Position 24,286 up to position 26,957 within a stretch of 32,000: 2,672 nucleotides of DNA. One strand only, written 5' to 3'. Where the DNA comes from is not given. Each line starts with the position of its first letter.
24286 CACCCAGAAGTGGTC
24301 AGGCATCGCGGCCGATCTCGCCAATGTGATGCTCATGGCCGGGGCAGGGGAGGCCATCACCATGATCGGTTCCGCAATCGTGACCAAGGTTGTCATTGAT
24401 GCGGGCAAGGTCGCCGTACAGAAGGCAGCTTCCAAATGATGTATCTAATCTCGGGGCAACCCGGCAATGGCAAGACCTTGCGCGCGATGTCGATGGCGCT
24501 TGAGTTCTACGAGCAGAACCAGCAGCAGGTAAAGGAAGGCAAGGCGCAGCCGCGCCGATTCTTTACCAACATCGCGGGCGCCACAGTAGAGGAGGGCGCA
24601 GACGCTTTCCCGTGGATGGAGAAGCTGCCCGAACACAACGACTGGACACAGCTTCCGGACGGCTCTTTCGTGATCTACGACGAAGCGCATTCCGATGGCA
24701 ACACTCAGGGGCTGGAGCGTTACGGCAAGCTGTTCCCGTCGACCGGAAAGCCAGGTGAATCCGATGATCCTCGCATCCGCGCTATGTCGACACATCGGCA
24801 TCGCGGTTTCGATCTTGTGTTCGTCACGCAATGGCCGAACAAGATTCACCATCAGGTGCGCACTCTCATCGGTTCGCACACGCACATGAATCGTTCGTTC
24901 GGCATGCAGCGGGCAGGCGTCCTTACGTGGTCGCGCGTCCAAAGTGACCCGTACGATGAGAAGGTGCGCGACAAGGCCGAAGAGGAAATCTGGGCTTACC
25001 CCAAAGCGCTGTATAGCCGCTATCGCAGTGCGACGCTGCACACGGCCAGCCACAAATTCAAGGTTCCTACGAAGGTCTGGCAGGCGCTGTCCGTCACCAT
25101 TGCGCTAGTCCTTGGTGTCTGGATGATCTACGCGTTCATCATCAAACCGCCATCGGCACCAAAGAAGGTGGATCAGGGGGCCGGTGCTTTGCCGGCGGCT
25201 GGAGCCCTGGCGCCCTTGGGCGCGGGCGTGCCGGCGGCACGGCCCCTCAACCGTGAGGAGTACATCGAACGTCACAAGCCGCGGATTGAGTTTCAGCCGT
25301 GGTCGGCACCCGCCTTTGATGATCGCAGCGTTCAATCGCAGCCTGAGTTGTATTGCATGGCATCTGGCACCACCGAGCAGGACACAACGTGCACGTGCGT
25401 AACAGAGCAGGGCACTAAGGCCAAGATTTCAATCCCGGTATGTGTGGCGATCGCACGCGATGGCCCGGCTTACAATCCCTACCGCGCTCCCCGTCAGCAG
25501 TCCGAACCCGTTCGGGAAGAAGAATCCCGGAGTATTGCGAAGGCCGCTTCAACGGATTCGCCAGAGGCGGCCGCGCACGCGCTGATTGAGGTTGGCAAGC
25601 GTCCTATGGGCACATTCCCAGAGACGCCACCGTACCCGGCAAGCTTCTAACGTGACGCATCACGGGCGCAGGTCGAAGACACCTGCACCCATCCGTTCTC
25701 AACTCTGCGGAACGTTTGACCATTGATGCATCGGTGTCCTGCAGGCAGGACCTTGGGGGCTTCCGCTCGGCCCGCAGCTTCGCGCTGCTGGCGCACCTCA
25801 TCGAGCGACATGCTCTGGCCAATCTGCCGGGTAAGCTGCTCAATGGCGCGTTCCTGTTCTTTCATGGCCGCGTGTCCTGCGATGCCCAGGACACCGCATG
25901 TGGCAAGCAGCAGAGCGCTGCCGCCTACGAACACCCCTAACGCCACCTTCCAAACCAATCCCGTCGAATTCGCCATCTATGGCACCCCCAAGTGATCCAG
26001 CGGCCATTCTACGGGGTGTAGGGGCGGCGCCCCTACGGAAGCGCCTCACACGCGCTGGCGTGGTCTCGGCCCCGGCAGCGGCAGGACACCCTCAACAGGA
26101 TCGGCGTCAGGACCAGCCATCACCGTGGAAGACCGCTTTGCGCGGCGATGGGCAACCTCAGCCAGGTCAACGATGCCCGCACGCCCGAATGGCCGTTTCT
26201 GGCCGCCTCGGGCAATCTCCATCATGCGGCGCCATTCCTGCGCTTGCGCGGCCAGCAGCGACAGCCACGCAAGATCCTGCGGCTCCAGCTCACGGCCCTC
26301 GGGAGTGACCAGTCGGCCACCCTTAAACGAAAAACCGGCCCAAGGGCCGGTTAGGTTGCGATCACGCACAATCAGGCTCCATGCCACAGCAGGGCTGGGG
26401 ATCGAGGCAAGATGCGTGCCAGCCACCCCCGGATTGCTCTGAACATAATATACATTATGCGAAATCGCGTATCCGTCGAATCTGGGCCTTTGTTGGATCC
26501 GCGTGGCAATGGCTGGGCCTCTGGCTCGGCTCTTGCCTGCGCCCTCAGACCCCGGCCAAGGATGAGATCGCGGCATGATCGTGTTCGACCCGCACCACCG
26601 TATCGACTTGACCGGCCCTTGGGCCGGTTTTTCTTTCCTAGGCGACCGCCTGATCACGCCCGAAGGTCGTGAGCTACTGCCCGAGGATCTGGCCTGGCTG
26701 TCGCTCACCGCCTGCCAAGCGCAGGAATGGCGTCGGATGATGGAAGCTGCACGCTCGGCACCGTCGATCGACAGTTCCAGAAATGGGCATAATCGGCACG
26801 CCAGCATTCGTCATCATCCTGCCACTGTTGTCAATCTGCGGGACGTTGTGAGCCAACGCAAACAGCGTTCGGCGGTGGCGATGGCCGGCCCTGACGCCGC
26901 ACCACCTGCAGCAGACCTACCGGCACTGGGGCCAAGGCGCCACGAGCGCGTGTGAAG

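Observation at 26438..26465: The only intact dif lies between two convergent inoviruses and appears to be built from one arm of each phage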

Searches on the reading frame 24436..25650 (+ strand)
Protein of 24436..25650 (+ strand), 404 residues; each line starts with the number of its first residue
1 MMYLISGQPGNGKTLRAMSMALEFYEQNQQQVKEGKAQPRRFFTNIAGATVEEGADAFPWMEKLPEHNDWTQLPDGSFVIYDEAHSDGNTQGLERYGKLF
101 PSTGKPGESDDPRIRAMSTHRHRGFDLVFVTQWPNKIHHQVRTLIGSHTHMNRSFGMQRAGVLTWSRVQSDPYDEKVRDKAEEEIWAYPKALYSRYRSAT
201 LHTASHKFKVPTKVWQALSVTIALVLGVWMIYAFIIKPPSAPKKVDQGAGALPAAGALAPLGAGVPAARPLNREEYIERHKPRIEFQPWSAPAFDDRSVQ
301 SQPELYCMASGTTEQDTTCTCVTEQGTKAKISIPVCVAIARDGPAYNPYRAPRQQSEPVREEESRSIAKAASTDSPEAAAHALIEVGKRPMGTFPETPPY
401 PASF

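Call 30: find_encoding_contigs(protein=window:24436-25650:+, flank=10000, max_places=10)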
Protein window:24436-25650:+ (404 aa): no gene with exactly this product is on record in the collection.

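Call 34: search_protein_families(library=pfam, proteins=[window:24436-25650:+], max_evalue=0.01)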
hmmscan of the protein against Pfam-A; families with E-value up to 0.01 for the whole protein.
window:24436-25650:+ (404 aa): 2 families
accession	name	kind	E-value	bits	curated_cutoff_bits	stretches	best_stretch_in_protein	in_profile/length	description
PF05707.18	Zot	-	8.4e-18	65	20.3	1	1-202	1-196/197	Zonular occludens toxin (Zot)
PF09848.15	SLFN-g3_helicase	-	0.00086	19.1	24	1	2-85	3-89/354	Schlafen group 3, DNA/RNA helicase domain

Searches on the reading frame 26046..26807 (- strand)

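Call 34: search_protein_families(library=pfam, proteins=[window:26046-26807:-], max_evalue=0.01)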
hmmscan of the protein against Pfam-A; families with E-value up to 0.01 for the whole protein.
window:26046-26807:- (253 aa): 1 family
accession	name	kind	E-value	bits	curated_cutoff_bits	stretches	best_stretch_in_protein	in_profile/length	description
PF12375.13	DUF3653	-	5.2e-08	33.4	22.4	1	156-197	9-50/66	Phage protein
